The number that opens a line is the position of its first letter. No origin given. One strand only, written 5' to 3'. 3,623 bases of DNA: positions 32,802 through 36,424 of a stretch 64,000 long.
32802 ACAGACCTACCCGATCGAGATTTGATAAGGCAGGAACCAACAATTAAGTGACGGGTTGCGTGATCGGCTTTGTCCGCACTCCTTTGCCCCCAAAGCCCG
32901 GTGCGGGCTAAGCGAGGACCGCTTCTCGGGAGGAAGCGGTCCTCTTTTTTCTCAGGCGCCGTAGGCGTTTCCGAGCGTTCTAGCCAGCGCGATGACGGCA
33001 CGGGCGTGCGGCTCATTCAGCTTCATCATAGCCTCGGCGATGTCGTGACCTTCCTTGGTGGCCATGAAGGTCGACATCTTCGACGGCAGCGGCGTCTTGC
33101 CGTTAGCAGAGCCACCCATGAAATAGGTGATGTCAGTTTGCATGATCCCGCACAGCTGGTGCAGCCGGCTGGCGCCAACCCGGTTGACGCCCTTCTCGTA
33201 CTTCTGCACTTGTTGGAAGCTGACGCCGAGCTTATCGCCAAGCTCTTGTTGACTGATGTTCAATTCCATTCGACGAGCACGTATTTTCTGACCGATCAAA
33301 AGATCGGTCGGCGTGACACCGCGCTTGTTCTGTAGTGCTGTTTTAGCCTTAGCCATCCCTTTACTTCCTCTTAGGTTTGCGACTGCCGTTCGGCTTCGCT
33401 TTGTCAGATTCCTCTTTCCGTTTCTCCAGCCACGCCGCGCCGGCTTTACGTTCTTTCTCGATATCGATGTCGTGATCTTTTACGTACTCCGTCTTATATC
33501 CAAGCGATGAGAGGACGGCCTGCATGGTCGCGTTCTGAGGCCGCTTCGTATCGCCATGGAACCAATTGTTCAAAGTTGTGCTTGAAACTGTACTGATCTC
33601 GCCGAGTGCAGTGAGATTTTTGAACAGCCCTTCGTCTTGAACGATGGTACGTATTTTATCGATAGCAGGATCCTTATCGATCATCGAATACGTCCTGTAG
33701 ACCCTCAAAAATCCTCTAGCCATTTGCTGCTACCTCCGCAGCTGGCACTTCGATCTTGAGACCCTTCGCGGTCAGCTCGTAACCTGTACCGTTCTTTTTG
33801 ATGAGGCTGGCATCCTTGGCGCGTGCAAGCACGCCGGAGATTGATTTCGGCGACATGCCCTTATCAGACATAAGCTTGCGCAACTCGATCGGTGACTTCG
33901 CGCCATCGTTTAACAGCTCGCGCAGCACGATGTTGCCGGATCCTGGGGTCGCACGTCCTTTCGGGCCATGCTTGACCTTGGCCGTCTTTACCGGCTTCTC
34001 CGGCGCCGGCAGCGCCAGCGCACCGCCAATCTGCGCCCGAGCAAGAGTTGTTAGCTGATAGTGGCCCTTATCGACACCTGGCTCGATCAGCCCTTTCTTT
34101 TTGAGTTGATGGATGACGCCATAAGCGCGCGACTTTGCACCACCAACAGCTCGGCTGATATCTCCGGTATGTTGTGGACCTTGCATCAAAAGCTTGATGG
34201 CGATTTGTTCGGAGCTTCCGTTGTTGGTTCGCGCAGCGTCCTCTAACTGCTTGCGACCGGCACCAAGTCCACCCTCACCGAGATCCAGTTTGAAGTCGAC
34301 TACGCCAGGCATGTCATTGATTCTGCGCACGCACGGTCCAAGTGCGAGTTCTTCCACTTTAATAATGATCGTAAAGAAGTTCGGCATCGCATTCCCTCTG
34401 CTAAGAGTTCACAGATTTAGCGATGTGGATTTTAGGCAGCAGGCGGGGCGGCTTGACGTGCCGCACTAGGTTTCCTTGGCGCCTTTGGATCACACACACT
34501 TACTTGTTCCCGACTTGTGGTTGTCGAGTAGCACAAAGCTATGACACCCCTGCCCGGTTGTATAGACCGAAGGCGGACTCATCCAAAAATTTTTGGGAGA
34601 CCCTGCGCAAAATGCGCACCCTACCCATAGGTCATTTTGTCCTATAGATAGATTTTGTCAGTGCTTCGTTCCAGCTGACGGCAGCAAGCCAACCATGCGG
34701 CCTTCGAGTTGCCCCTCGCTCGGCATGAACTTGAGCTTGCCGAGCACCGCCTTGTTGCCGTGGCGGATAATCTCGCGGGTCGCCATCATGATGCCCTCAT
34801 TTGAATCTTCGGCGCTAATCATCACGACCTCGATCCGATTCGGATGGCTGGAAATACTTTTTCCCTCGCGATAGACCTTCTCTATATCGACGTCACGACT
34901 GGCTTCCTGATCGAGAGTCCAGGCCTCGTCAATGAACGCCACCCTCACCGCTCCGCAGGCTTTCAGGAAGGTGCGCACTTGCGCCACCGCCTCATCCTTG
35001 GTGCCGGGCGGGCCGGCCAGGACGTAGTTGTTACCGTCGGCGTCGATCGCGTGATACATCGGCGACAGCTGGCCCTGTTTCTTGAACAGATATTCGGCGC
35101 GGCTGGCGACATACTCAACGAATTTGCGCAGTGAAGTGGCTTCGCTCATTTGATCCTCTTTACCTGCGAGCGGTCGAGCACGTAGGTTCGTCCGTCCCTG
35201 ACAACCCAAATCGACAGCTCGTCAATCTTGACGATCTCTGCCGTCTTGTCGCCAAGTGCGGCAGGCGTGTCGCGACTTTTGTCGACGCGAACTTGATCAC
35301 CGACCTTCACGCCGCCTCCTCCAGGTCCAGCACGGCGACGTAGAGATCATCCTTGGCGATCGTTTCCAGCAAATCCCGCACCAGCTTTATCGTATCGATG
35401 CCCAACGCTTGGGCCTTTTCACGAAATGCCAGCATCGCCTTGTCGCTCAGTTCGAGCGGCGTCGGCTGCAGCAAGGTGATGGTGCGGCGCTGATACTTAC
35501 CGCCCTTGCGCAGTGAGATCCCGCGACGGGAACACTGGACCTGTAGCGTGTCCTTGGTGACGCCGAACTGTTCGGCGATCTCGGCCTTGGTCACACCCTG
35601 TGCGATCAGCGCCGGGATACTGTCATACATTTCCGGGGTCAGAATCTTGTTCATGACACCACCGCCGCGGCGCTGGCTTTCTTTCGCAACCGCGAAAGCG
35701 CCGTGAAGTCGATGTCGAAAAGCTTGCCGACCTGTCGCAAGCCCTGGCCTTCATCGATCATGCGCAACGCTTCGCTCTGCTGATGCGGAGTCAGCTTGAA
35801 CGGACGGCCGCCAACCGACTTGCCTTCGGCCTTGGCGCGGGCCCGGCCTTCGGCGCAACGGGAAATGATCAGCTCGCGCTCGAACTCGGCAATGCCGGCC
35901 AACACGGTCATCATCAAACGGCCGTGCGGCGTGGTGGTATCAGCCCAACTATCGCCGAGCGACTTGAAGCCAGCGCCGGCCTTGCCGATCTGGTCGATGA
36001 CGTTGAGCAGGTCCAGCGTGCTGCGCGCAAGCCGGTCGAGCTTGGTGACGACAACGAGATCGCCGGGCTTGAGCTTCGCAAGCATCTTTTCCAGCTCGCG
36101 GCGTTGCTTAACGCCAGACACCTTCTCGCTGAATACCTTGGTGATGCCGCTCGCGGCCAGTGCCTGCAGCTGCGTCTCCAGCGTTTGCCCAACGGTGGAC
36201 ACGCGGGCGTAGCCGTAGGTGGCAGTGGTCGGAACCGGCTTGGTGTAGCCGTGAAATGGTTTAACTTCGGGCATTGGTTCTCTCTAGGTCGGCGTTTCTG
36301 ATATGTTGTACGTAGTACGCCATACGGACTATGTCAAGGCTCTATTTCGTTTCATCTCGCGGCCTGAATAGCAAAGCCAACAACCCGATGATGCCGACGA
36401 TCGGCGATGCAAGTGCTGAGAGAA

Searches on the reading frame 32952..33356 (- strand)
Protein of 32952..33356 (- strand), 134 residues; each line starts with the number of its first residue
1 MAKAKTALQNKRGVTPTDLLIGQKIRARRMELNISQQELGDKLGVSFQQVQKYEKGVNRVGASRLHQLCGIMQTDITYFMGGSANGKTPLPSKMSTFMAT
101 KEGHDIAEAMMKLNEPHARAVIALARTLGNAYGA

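Call 33: search_protein_families(library=ncbifam, proteins=[window:32952-33356:-], max_evalue=0.01)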
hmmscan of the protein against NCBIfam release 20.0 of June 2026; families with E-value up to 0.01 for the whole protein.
window:32952-33356:- (134 aa): 12 families
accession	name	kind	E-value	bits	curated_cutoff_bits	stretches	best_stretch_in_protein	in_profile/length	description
NF007257.0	PRK09706.1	subfamily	4.8e-10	39.4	101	1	19-94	4-78/135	transcriptional repressor DicA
NF047948.1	male_kill_WMK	equivalog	4.9e-09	36.1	300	1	20-77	5-62/300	WO male-killing family protein Wmk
TIGR03070.1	couple_hipB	subfamily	8.7e-09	35.2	71.65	1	21-69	3-51/58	type II toxin-antitoxin system Y4mF family antitoxin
NF041951.1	phage_RstR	subfamily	1.6e-07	31.6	80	1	21-85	3-67/108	RstR family transcriptional repressor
TIGR03830.1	CxxCG_CxxCG_HTH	subfamily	4.3e-06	26.6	61.8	1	17-59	62-104/127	type II TA system antitoxin MqsA family protein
NF003162.0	PRK04140.1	equivalog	1.4e-05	24.3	263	1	22-77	128-183/317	transcriptional regulator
NF052239.1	antitox_spr1629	equivalog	1.5e-05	24.3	335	1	20-83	2-65/377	spr1629 family repressor/antitoxin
NF006015.0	PRK08154.1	subfamily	4.3e-05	22.8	204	1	13-118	23-127/314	anaerobic benzoate catabolism transcriptional regulator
NF038139.1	Reg_Aceta_RamB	equivalog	0.00041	19.1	700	1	21-80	3-62/465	acetate metabolism transcriptional regulator RamB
NF041265.1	NadS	equivalog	0.00079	19.7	60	1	24-76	34-85/94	NadS family protein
NF041575.1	antitoxPezA_Strep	equivalog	0.0011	19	290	1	20-72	1-53/158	type II toxin-antitoxin system antitoxin PezA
TIGR00270.2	TIGR00270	equivalog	0.0075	16.1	110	0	23-56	78-111/159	multiprotein bridging factor aMBF1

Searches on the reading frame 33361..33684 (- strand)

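Call 33: search_protein_families(library=ncbifam, proteins=[window:33361-33684:-], max_evalue=0.01)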
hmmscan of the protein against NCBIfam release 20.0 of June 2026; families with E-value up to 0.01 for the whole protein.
window:33361-33684:- (107 aa): 1 family
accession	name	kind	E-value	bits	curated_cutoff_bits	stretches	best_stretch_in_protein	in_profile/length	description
NF001886.0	PRK00642.1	equivalog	0.0098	15.5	247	0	1-59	124-182/208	inorganic pyrophosphatase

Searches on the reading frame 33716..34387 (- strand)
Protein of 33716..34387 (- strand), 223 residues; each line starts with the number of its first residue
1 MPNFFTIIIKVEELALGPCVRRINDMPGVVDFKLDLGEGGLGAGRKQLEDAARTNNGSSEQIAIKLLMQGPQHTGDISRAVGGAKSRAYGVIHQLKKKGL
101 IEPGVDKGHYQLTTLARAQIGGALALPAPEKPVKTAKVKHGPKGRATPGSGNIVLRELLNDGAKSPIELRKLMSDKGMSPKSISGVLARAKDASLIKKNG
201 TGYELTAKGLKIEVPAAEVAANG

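Call 33: search_protein_families(library=ncbifam, proteins=[window:33716-34387:-], max_evalue=0.01)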
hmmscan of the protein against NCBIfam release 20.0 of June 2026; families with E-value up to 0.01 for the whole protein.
window:33716-34387:- (223 aa): 1 family
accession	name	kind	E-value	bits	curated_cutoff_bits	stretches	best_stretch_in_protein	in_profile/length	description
NF053610.1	Sso10a_fam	subfamily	0.00061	19.8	60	0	171-211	22-62/64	Sso10a family chromatin protein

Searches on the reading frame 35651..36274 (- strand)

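Call 19: search_protein_families(library=pfam, proteins=[window:35651-36274:-], max_evalue=0.01)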
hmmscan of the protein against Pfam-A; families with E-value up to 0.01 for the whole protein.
window:35651-36274:- (207 aa): 2 families
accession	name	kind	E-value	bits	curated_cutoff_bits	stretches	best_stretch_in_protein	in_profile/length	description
PF00239.26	Resolvase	-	1e-40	139.6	23.3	1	20-152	2-144/145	Resolvase, N terminal domain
PF02796.21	HTH_7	-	0.00038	21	23.8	1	156-188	1-33/45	Helix-turn-helix domain of resolvase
